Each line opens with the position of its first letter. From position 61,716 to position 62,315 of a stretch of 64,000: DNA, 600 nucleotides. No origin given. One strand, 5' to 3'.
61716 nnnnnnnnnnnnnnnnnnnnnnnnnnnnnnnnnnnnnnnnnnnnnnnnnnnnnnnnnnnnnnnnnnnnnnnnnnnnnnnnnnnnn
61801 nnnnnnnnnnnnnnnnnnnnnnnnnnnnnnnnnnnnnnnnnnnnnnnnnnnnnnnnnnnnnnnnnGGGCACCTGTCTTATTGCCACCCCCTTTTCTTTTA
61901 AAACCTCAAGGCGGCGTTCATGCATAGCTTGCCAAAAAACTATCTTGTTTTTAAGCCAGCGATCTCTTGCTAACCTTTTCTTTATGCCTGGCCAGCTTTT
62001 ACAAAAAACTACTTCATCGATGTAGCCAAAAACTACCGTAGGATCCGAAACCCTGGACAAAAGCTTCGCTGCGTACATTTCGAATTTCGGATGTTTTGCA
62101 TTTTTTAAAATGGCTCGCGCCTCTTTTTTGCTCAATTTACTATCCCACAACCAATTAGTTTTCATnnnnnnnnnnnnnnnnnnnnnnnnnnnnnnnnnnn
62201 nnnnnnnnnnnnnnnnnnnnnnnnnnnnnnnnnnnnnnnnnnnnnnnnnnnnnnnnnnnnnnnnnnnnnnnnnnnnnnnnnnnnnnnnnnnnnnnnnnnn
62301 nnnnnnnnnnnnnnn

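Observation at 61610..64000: AbiEii-like nucleotidyltransferase + HTH cassette bracketed by identical 20-bp perfect palindromes, next to a tyrosine integrase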

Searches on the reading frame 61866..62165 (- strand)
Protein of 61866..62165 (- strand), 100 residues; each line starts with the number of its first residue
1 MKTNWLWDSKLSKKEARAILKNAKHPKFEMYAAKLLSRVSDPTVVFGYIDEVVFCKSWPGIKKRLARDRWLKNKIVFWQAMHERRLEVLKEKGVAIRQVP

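Call 47: predict_structure(alignment_id=A2)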
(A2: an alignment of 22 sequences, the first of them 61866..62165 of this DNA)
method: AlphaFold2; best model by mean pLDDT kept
length: 100 residues; sequences in the alignment: 22
mean_pLDDT: 85.2   pTM: 0.76
mean pLDDT of the five models: 85.2, 85.0, 84.4, 83.8, 82.9
residues with pLDDT >= 90: 49; 70-90: 37; 50-70: 11; < 50: 3
segments of 3 or more residues with pLDDT < 50: none
pLDDT, mean of each block of 10 residues (from residue 1): 58 84 90 91 91 92 91 93 91 71
secondary structure, 60 per line:
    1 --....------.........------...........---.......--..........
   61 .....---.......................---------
elements in order: H3-6 H13-21 H28-38 H42-48 H51-65 H69-91

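Call 50: search_protein_representatives(alignment_id=A2)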
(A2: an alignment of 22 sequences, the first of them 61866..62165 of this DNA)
Query: 22 sequences, 100 profile positions. Proteins with E-value up to 0.001 (for the whole library): 124; up to 1e-10: 81; up to 1e-30: 6. The best 124 are listed.
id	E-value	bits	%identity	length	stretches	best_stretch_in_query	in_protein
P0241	1.8e-48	178.9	-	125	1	1-100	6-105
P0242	1.9e-39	149.9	-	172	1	1-99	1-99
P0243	1.0e-36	141.2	-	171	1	1-99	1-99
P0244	5.1e-33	129.3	-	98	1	1-92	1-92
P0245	1.1e-31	125.0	-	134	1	1-87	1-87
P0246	1.9e-31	124.3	-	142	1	1-86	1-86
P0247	1.5e-30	121.4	-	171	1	1-99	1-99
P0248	2.7e-27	110.9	-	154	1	1-86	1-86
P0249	4.3e-27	110.3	-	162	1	1-87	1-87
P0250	1.0e-26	109.1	-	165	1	1-94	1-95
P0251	1.4e-26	108.6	-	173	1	1-99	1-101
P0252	1.5e-26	108.5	-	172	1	3-99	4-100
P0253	7.4e-26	106.3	-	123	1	1-99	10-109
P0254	2.0e-25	104.9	-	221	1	1-97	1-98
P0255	4.7e-25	103.8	-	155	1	1-87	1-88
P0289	7.9e-18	80.6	-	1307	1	2-99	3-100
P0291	8.8e-18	80.4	-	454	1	2-99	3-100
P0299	2.2e-16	75.9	-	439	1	2-99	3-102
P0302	2.9e-15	72.3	-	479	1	2-97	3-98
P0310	9.7e-14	67.4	-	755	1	2-86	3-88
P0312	2.2e-13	66.3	-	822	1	1-88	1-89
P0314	6.0e-13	64.9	-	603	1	1-89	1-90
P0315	7.1e-13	64.7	-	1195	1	1-87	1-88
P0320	1.4e-11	60.5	-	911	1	1-86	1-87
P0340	4.5e-07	46.0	-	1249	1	4-90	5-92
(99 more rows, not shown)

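Call 51: search_protein_families(library=pfam, proteins=[P0289, P0315, P0340, P0320, P0312, P0310, P0314, P0302, P0291, P0299], max_evalue=0.001)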
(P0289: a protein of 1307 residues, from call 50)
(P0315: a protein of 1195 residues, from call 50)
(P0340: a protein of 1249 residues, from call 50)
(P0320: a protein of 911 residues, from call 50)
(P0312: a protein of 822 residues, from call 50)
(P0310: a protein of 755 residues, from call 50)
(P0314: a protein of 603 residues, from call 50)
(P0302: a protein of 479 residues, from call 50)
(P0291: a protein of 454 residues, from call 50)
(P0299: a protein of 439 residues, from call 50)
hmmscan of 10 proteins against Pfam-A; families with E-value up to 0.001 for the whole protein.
P0289 (1307 aa): 2 families
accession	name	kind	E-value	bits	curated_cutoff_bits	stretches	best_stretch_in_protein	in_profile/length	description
PF01381.28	HTH_3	-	2.9e-10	40.5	23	1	116-168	1-53/55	Helix-turn-helix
PF13560.12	HTH_31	-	5.9e-07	30.1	27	1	117-162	7-53/64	Helix-turn-helix domain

P0315 (1195 aa): 15 families
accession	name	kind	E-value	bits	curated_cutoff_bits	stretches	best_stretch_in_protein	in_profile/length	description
PF01381.28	HTH_3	-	8.4e-14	51.8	23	1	115-164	1-50/55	Helix-turn-helix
PF12844.13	HTH_19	-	9.6e-11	41.9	30.2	1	112-167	1-56/64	Helix-turn-helix domain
PF13428.12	TPR_14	-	2.8e-09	37.2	23.5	0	536-573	6-43/44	Tetratricopeptide repeat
PF14559.12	TPR_19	-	3.3e-08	34.2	25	0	432-473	2-43/68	Tetratricopeptide repeat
PF13560.12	HTH_31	-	1.9e-07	31.7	27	1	111-163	2-55/64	Helix-turn-helix domain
PF20698.3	PIN-TPR-GreABC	-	3.2e-07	31.1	27.8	1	900-1005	1-134/138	PIN domain associated with the TPR-GreAB-C-PIN system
PF13443.12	HTH_26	-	4.3e-07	30.5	22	1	114-164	1-52/63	Cro/C1-type HTH DNA-binding domain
PF13424.12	TPR_12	-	4.7e-07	30.3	30.1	0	533-562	47-76/77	Tetratricopeptide repeat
PF04471.18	Mrr_cat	-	5.4e-06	27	21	1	193-314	4-110/115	Restriction endonuclease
PF23914.1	TPR_CcmH_CycH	-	9.4e-06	26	42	0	536-583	55-102/158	Cytochrome c-type biogenesis protein H TPR domain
PF13413.12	HTH_25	-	1.3e-05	25.3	24.6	1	116-146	3-33/62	Helix-turn-helix domain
PF13432.12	TPR_16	-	6e-05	23.8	32.7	0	513-565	16-65/65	Tetratricopeptide repeat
PF07719.23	TPR_2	-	0.00026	21.3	27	0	534-563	4-33/34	Tetratricopeptide repeat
PF13181.12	TPR_8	-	0.00062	20.2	25.7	0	533-563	3-33/34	Tetratricopeptide repeat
PF13176.12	TPR_7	-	0.00097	19.5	27.9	0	535-565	3-33/36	Tetratricopeptide repeat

P0340 (1249 aa): 6 families
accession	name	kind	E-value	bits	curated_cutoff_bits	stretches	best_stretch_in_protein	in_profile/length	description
PF01381.28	HTH_3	-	8e-13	48.7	23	1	113-161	1-49/55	Helix-turn-helix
PF12844.13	HTH_19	-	1.3e-09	38.3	30.2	1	110-168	1-56/64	Helix-turn-helix domain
PF13560.12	HTH_31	-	4.4e-08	33.7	27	1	108-160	1-54/64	Helix-turn-helix domain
PF13744.12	HTH_37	-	1.1e-06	28.8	27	1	92-145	9-55/80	Helix-turn-helix domain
PF13443.12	HTH_26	-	6e-06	26.8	22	1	112-161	1-51/63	Cro/C1-type HTH DNA-binding domain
PF13413.12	HTH_25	-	0.00035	20.8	24.6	0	114-144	3-33/62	Helix-turn-helix domain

P0320 (911 aa): 7 families
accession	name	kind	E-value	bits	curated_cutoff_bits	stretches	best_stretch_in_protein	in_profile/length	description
PF01381.28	HTH_3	-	2.3e-15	56.8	23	1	121-172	1-52/55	Helix-turn-helix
PF13560.12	HTH_31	-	2.5e-11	44.2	27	1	116-171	1-57/64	Helix-turn-helix domain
PF12844.13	HTH_19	-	1.6e-09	38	30.2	1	118-171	1-54/64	Helix-turn-helix domain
PF13443.12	HTH_26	-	1.6e-07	31.9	22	1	124-170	5-52/63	Cro/C1-type HTH DNA-binding domain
PF04471.18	Mrr_cat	-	3.1e-06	27.7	21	1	199-303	5-99/115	Restriction endonuclease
PF20698.3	PIN-TPR-GreABC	-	6.4e-05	23.7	27.8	0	612-721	1-137/138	PIN domain associated with the TPR-GreAB-C-PIN system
PF13413.12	HTH_25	-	0.00048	20.3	24.6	0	122-153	3-34/62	Helix-turn-helix domain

P0312 (822 aa): 13 families
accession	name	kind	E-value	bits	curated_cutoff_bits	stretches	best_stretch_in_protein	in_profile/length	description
PF01381.28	HTH_3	-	1.1e-17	64.3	23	1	116-168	1-53/55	Helix-turn-helix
PF00515.34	TPR_1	-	2.1e-13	49.9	27.8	2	416-447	2-33/34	Tetratricopeptide repeat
PF07719.23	TPR_2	-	1.2e-11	44.2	27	1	525-554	3-32/34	Tetratricopeptide repeat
PF13181.12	TPR_8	-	1.2e-10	41.1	25.7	1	525-554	3-32/34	Tetratricopeptide repeat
PF04471.18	Mrr_cat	-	2e-10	41.2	21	1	195-318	5-113/115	Restriction endonuclease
PF13443.12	HTH_26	-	2.7e-09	37.6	22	1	117-166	3-53/63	Cro/C1-type HTH DNA-binding domain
PF12844.13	HTH_19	-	8.4e-09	35.7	30.2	1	116-167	4-55/64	Helix-turn-helix domain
PF13560.12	HTH_31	-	9e-09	36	27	1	111-166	1-57/64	Helix-turn-helix domain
PF13744.12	HTH_37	-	2.7e-06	27.5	27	1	112-169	19-77/80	Helix-turn-helix domain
PF14559.12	TPR_19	-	3.5e-06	27.7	25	0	520-551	22-53/68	Tetratricopeptide repeat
PF13176.12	TPR_7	-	1.7e-05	25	27.9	0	526-553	2-29/36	Tetratricopeptide repeat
PF13424.12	TPR_12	-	2.2e-05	25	30.1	0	526-552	48-74/77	Tetratricopeptide repeat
PF13413.12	HTH_25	-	0.00014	22.1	24.6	1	117-148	3-34/62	Helix-turn-helix domain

P0310 (755 aa): 8 families
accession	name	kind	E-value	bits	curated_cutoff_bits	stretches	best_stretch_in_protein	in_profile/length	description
PF01381.28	HTH_3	-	4.7e-16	59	23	1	116-167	1-52/55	Helix-turn-helix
PF12844.13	HTH_19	-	7.5e-11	42.2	30.2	1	113-168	1-56/64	Helix-turn-helix domain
PF13560.12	HTH_31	-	5.1e-10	40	27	1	111-166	1-57/64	Helix-turn-helix domain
PF13443.12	HTH_26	-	8.5e-08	32.8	22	1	115-167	1-54/63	Cro/C1-type HTH DNA-binding domain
PF13744.12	HTH_37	-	6.6e-07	29.5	27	1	112-167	19-75/80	Helix-turn-helix domain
PF20698.3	PIN-TPR-GreABC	-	1.5e-06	28.9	27.8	1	449-555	1-134/138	PIN domain associated with the TPR-GreAB-C-PIN system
PF04471.18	Mrr_cat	-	2.3e-06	28.2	21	1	196-296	6-97/115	Restriction endonuclease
PF13413.12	HTH_25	-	4.1e-05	23.8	24.6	1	117-148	3-34/62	Helix-turn-helix domain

P0314 (603 aa): 23 families
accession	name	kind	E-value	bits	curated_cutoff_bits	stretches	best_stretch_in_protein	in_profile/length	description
PF01381.28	HTH_3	-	8.4e-18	64.6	23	1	116-168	1-53/55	Helix-turn-helix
PF00515.34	TPR_1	-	7.7e-14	51.3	27.8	2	523-553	3-33/34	Tetratricopeptide repeat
PF07719.23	TPR_2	-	1.5e-12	47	27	1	523-553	3-33/34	Tetratricopeptide repeat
PF14559.12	TPR_19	-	2.7e-12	47.3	25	1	426-475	5-51/68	Tetratricopeptide repeat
PF13424.12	TPR_12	-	1e-11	45.3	30.1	2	499-550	18-74/77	Tetratricopeptide repeat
PF12844.13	HTH_19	-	1.4e-10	41.4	30.2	1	113-166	1-54/64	Helix-turn-helix domain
PF13181.12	TPR_8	-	9.8e-10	38.3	25.7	0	523-552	3-32/34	Tetratricopeptide repeat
PF13560.12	HTH_31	-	1.9e-09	38.1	27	1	114-168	4-59/64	Helix-turn-helix domain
PF13428.12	TPR_14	-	1.6e-08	34.8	23.5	0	523-558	3-38/44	Tetratricopeptide repeat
PF04471.18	Mrr_cat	-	2.9e-07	31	21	1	187-292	2-99/115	Restriction endonuclease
PF25062.1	ARM_TT21_N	-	4.1e-07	30.4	40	1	495-568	69-148/222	Tetratricopeptide repeat protein 21 N-terminal ARM repeat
PF13432.12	TPR_16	-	2e-06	28.6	32.7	0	500-555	13-65/65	Tetratricopeptide repeat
PF13414.12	TPR_11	-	1.3e-05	25.2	26.8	0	424-457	6-39/42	TPR repeat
PF13443.12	HTH_26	-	3.2e-05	24.5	22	1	116-165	2-52/63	Cro/C1-type HTH DNA-binding domain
PF13744.12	HTH_37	-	7.4e-05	22.9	27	1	114-164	21-72/80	Helix-turn-helix domain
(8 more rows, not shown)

P0302 (479 aa): 2 families
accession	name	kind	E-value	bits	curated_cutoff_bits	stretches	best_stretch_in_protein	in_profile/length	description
PF01381.28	HTH_3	-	1.3e-12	48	23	1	116-167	1-52/55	Helix-turn-helix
PF13560.12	HTH_31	-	1.1e-06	29.2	27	1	115-161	5-52/64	Helix-turn-helix domain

P0291 (454 aa): 2 families
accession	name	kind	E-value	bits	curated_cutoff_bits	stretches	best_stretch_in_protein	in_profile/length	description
PF01381.28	HTH_3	-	7.6e-11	42.3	23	1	120-168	5-53/55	Helix-turn-helix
PF13560.12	HTH_31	-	2.5e-07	31.3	27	1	119-164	9-55/64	Helix-turn-helix domain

P0299 (439 aa): 3 families
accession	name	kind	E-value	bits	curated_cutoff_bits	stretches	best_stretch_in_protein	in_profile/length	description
PF01381.28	HTH_3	-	3.1e-10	40.4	23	1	118-170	1-53/55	Helix-turn-helix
PF13560.12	HTH_31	-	4.3e-07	30.6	27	1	113-164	1-53/64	Helix-turn-helix domain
PF12844.13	HTH_19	-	6.4e-05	23.2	30.2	1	118-168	4-54/64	Helix-turn-helix domain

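Call 79: find_encoding_contigs(protein=P0312, flank=1500, max_places=3)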
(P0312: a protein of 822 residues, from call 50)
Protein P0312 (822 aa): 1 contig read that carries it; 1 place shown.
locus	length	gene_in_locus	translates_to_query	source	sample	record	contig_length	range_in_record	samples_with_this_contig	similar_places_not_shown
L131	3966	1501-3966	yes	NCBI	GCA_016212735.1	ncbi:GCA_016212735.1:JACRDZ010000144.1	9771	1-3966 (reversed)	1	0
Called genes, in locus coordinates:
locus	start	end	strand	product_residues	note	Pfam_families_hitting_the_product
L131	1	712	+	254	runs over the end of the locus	PF17131:TP_0789-like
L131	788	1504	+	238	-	PF08843:AbiEii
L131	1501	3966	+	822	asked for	PF07719:TPR_2 (faint), PF13181:TPR_8 (faint), PF13744:HTH_37 (faint), PF01381:HTH_3, PF12844:HTH_19, PF13443:HTH_26, PF13560:HTH_31, PF04471:Mrr_cat, +4 more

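Call 80: find_encoding_contigs(protein=P0315, flank=1500, max_places=3)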
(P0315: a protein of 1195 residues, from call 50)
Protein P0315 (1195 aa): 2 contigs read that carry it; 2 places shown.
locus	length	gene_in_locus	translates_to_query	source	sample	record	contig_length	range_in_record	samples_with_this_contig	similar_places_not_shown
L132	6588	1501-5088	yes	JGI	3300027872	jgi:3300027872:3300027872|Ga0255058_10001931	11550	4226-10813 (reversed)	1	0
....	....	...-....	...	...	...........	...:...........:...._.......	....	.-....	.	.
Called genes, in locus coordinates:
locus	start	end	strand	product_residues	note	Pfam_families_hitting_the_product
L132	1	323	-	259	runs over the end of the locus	PF04055:Radical_SAM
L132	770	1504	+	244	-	PF08843:AbiEii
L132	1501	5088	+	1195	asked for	PF12844:HTH_19, PF13560:HTH_31, PF01381:HTH_3, PF13443:HTH_26 (weak), PF04471:Mrr_cat (weak), PF13424:TPR_12 (faint), PF14559:TPR_19 (faint), PF13428:TPR_14 (faint), +2 more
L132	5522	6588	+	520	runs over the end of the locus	PF00849:PseudoU_synth_2, PF10672:Methyltrans_SAM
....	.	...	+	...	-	?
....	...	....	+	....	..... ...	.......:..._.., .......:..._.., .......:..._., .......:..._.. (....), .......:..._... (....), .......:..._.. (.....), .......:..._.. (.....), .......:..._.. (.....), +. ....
